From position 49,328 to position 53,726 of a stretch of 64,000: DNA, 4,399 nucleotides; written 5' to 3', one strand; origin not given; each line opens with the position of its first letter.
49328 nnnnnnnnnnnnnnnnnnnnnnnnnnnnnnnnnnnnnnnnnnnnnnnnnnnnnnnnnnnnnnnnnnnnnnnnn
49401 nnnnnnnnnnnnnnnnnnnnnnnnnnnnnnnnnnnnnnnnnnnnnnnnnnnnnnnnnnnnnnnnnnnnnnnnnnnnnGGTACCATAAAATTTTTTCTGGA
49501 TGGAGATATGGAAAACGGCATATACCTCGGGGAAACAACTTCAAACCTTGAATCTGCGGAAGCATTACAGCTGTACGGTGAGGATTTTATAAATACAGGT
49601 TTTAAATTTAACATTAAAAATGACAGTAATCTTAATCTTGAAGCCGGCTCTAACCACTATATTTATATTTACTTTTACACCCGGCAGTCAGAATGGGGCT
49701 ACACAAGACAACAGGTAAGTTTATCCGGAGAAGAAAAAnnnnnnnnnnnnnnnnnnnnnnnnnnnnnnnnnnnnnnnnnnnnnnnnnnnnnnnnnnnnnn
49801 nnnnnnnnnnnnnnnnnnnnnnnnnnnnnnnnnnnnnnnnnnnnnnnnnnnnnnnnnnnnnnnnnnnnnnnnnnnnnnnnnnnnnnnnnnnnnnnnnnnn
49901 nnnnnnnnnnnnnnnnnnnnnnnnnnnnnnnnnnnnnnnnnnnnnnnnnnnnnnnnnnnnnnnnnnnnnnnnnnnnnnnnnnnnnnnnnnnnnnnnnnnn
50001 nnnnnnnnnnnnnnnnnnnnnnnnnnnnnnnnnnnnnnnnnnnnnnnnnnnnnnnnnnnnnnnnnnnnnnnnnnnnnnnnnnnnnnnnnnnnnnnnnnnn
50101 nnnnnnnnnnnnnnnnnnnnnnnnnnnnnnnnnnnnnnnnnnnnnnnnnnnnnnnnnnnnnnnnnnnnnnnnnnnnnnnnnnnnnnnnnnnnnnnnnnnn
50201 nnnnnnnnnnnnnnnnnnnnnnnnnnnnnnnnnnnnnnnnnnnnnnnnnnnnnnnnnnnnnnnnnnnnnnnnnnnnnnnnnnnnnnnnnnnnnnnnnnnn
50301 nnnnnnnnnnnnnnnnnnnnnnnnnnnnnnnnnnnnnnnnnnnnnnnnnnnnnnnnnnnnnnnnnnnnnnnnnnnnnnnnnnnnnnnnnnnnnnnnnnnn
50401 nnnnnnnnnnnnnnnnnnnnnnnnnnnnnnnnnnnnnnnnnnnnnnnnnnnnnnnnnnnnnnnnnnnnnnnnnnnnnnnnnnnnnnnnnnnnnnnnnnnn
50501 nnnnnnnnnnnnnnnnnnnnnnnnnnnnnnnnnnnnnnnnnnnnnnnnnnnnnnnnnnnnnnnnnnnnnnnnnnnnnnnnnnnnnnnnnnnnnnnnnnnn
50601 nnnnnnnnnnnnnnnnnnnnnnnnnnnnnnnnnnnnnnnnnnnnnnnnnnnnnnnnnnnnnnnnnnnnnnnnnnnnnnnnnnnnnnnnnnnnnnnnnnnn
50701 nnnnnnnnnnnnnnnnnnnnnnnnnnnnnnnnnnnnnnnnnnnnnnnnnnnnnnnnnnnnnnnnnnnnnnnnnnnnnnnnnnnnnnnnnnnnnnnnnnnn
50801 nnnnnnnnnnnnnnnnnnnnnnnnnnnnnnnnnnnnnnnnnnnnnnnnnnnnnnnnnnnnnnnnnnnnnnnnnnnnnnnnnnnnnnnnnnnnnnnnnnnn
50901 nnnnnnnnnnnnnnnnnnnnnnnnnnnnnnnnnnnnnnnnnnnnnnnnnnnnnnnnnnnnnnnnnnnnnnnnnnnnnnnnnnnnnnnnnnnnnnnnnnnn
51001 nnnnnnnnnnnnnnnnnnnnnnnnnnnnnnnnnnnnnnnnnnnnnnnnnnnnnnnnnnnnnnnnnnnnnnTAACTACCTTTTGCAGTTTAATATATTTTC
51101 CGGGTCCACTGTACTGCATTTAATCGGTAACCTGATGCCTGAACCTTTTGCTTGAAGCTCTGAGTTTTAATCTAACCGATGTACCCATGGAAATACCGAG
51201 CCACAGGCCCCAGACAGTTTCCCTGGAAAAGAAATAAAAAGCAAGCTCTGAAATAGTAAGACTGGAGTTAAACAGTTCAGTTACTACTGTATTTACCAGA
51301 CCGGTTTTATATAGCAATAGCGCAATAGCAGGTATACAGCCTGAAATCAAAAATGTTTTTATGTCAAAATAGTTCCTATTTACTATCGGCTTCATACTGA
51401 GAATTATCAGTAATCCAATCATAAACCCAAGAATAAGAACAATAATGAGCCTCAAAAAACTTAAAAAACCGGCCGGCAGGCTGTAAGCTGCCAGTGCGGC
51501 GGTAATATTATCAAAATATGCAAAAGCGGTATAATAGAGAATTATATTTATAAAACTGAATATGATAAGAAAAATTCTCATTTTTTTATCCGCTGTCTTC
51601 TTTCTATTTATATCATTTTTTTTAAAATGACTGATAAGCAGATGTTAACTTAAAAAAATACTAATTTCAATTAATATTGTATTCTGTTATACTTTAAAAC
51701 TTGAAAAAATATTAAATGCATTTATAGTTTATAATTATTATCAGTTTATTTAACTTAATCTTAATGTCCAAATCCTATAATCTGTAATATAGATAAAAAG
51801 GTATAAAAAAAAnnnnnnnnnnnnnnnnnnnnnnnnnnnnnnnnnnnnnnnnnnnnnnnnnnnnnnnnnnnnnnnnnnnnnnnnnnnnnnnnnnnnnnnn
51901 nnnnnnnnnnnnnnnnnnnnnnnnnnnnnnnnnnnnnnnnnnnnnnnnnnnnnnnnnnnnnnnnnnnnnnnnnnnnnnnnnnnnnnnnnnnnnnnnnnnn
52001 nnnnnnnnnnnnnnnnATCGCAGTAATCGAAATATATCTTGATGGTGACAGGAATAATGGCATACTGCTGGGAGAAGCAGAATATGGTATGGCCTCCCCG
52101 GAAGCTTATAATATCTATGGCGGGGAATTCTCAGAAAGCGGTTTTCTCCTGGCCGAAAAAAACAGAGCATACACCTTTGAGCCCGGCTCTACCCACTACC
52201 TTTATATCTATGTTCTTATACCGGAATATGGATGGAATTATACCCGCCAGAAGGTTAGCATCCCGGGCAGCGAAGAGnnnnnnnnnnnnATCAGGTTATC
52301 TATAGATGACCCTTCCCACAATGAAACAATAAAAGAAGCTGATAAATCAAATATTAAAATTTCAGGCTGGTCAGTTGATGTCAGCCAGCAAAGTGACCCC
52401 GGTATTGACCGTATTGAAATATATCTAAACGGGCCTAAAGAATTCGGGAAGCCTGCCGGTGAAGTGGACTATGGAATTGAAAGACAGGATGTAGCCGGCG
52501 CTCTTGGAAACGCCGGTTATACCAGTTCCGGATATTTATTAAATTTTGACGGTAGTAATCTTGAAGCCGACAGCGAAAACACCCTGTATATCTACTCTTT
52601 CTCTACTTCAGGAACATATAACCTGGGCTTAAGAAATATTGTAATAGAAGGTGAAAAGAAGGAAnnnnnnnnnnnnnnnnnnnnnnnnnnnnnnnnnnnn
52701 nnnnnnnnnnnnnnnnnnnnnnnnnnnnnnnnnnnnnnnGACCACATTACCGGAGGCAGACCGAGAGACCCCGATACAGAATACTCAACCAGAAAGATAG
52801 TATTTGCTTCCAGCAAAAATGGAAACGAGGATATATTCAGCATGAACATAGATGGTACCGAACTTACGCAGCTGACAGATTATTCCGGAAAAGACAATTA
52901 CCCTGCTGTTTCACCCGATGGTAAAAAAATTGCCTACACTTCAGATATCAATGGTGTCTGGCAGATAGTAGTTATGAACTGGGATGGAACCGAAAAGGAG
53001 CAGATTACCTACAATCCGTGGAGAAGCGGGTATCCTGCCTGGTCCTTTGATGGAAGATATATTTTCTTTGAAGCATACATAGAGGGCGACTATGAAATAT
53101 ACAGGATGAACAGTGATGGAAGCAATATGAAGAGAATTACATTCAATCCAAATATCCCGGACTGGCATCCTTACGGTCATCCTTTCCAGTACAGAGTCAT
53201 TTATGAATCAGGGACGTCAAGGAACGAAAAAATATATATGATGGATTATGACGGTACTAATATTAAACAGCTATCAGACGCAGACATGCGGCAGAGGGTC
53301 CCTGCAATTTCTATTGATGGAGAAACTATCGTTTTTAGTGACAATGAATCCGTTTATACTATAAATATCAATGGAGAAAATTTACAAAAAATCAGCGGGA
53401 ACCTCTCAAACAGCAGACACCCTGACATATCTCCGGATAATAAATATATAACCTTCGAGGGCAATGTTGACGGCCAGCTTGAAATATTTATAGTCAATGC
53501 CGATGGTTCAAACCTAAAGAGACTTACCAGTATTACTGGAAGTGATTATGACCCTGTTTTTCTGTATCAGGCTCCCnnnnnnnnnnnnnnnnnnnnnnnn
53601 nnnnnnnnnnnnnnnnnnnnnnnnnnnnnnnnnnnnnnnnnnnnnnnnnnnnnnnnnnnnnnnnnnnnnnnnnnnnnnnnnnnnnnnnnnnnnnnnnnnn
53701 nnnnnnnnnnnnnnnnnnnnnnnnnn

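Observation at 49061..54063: Tandem duplication of a convergent two-gene cassette: signal-anchored repeat-domain/PD40 beta-propeller protein plus a 4-TM protein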

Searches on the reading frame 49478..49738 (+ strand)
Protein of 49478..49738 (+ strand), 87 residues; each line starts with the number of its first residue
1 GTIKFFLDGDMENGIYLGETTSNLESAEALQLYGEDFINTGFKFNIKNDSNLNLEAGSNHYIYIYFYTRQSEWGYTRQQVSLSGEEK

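Call 46: search_protein_families(library=pfam, proteins=[window:49478-49738:+], max_evalue=10)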
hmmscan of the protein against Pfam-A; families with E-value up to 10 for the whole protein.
window:49478-49738:+ (87 aa): 0 families

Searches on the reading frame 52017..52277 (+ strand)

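Call 46: search_protein_families(library=pfam, proteins=[window:52017-52277:+], max_evalue=10)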
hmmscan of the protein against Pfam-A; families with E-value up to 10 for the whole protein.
window:52017-52277:+ (87 aa): 1 family
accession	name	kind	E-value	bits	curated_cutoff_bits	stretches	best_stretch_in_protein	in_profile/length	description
PF12465.13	Pr_beta_C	-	0.12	12.3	25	1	47-62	6-21/36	Proteasome beta subunits C terminal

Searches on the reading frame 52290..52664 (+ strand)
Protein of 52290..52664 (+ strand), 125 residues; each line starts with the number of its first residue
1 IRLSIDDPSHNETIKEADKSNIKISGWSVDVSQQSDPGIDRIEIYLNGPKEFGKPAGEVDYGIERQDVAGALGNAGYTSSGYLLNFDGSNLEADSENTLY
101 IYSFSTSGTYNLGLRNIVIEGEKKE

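Call 39: search_protein_representatives(alignment_id=A4)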
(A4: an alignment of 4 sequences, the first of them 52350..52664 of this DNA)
Query: 4 sequences, 105 profile positions. Proteins with E-value up to 0.001 (for the whole library): 1539; up to 1e-10: 595; up to 1e-30: 58. The best 150 are listed.
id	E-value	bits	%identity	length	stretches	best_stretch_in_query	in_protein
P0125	2.7e-67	239.9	-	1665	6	3-91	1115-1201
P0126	2.6e-66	236.8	-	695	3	3-102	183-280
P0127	1.9e-65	234.0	-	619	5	3-90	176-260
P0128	1.6e-63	227.9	-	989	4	4-102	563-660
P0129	3.5e-61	220.3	-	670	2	3-105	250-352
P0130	1.6e-58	211.8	-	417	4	4-86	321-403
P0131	8.2e-57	206.3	-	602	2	2-105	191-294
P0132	2.5e-56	204.7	-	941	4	3-90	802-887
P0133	6.6e-56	203.3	-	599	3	3-103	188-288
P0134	1.8e-53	195.5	-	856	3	3-99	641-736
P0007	1.8e-53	195.5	-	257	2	2-105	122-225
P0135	5.1e-51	187.6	-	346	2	14-103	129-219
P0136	6.8e-50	184.0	-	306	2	3-104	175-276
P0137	4.8e-49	181.3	-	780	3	3-98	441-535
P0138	7.4e-49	180.7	-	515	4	3-90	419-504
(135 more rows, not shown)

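Call 42: search_protein_families(library=pfam, alignment_id=A5, max_evalue=0.001)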
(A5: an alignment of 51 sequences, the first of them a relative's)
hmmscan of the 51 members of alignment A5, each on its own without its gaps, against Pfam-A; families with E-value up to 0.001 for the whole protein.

A. member 1, P0125 (1665 aa): 3 families
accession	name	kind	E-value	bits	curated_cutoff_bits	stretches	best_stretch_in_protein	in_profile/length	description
PF00082.27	Peptidase_S8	-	2.7e-39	135.6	21.8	1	238-601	1-288/288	Subtilase family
PF17957.7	Big_7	-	7.8e-27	94.2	24.1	1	747-800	4-54/70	Bacterial Ig domain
PF10648.15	Gmad2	-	1.6e-07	32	25.7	0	748-773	4-29/86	Immunoglobulin-like domain of bacterial spore germination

B. families by the number of members that match (of 51 scanned): 64 families (the first 25 are shown)
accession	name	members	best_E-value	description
PF17957.7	Big_7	39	9.2e-48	Bacterial Ig domain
PF10648.15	Gmad2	11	2.5e-12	Immunoglobulin-like domain of bacterial spore germination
PF07495.19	Y_Y_Y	11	2.6e-08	Y_Y_Y domain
PF13750.12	Big_3_3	6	1.3e-09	Bacterial Ig-like domain (group 3)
PF00082.27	Peptidase_S8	5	5.1e-63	Subtilase family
PF01520.23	Amidase_3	4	1e-52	N-acetylmuramoyl-L-alanine amidase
PF01436.27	NHL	3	1e-34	NHL repeat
PF06739.17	SBBP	3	1e-26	Beta-propeller repeat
PF01551.29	Peptidase_M23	3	1.5e-17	Peptidase family M23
PF00028.23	Cadherin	3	2e-09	Cadherin domain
PF01832.25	Glucosaminidase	3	4e-06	Mannosyl-glycoprotein endo-beta-N-acetylglucosaminidase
PF25778.1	DUF7948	2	1.6e-35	Domain of unknown function (DUF7948)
PF01839.29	FG-GAP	2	3.7e-26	FG-GAP repeat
PF01833.30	TIG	2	2.2e-24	IPT/TIG domain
PF07676.18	PD40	2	2.7e-23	WD40-like Beta Propeller Repeat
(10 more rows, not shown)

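Call 46: search_protein_families(library=pfam, proteins=[window:52290-52664:+], max_evalue=10)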
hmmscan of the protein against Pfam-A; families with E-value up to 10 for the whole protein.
window:52290-52664:+ (125 aa): 1 family
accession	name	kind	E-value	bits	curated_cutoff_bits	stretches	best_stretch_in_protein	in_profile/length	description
PF17957.7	Big_7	-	0.052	14.6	24.1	1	4-50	4-43/70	Bacterial Ig domain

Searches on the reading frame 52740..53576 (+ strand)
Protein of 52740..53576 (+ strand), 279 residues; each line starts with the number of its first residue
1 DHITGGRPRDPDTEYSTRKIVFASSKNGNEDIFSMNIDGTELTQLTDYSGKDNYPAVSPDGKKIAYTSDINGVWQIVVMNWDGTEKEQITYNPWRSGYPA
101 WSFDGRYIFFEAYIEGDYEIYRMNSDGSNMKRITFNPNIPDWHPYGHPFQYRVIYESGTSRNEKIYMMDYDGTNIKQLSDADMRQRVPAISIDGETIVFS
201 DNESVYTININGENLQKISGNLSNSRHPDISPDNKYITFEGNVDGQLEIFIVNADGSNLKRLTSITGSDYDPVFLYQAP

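Call 60: search_solved_structures(query=window:52740-53576:+, max_evalue=0.00001, show_alignments=1)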
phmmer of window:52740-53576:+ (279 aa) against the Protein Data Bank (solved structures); distinct sequences matched with E-value up to 0.00001: 24.
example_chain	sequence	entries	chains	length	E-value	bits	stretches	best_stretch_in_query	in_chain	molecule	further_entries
2ymu_A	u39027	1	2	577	2.4e-29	105.9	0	189-268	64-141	WD-40 REPEAT PROTEIN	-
4r40_A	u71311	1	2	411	1.1e-16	64.4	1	19-108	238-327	Protein TolB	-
4pwz_A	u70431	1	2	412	1.1e-16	64.3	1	19-108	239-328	Protein TolB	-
7bie_A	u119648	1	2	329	6.9e-16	61.7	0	188-265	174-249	nvWRAP-T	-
6pnv_A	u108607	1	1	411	8.1e-15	58.2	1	19-107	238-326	Tol-Pal system protein TolB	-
2hqs_A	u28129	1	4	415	1.8e-14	57.1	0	19-107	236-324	Protein tolB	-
1crz_A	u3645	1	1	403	1.9e-14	57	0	19-107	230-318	TOLB PROTEIN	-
2w8b_A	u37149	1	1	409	2e-14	56.9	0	19-107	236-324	PROTEIN TOLB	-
2w8b_B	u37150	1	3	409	2e-14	56.9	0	19-107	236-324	PROTEIN TOLB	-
4jml_A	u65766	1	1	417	2.1e-14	56.9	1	19-108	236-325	Protein TolB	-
3iax_A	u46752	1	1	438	2.4e-14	56.7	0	19-107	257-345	Protein tolB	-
1c5k_A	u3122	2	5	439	2.4e-14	56.7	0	19-107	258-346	PROTEIN (TOLB PROTEIN) | PROTEIN TOLB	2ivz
7nst_E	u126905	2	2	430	3e-14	56.4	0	19-107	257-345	Tol-Pal system protein TolB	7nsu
7bif_A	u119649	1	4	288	1e-13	54.6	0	186-264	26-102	v22WRAP-T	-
7big_A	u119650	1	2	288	1.2e-13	54.4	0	189-264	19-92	v13WRAP-T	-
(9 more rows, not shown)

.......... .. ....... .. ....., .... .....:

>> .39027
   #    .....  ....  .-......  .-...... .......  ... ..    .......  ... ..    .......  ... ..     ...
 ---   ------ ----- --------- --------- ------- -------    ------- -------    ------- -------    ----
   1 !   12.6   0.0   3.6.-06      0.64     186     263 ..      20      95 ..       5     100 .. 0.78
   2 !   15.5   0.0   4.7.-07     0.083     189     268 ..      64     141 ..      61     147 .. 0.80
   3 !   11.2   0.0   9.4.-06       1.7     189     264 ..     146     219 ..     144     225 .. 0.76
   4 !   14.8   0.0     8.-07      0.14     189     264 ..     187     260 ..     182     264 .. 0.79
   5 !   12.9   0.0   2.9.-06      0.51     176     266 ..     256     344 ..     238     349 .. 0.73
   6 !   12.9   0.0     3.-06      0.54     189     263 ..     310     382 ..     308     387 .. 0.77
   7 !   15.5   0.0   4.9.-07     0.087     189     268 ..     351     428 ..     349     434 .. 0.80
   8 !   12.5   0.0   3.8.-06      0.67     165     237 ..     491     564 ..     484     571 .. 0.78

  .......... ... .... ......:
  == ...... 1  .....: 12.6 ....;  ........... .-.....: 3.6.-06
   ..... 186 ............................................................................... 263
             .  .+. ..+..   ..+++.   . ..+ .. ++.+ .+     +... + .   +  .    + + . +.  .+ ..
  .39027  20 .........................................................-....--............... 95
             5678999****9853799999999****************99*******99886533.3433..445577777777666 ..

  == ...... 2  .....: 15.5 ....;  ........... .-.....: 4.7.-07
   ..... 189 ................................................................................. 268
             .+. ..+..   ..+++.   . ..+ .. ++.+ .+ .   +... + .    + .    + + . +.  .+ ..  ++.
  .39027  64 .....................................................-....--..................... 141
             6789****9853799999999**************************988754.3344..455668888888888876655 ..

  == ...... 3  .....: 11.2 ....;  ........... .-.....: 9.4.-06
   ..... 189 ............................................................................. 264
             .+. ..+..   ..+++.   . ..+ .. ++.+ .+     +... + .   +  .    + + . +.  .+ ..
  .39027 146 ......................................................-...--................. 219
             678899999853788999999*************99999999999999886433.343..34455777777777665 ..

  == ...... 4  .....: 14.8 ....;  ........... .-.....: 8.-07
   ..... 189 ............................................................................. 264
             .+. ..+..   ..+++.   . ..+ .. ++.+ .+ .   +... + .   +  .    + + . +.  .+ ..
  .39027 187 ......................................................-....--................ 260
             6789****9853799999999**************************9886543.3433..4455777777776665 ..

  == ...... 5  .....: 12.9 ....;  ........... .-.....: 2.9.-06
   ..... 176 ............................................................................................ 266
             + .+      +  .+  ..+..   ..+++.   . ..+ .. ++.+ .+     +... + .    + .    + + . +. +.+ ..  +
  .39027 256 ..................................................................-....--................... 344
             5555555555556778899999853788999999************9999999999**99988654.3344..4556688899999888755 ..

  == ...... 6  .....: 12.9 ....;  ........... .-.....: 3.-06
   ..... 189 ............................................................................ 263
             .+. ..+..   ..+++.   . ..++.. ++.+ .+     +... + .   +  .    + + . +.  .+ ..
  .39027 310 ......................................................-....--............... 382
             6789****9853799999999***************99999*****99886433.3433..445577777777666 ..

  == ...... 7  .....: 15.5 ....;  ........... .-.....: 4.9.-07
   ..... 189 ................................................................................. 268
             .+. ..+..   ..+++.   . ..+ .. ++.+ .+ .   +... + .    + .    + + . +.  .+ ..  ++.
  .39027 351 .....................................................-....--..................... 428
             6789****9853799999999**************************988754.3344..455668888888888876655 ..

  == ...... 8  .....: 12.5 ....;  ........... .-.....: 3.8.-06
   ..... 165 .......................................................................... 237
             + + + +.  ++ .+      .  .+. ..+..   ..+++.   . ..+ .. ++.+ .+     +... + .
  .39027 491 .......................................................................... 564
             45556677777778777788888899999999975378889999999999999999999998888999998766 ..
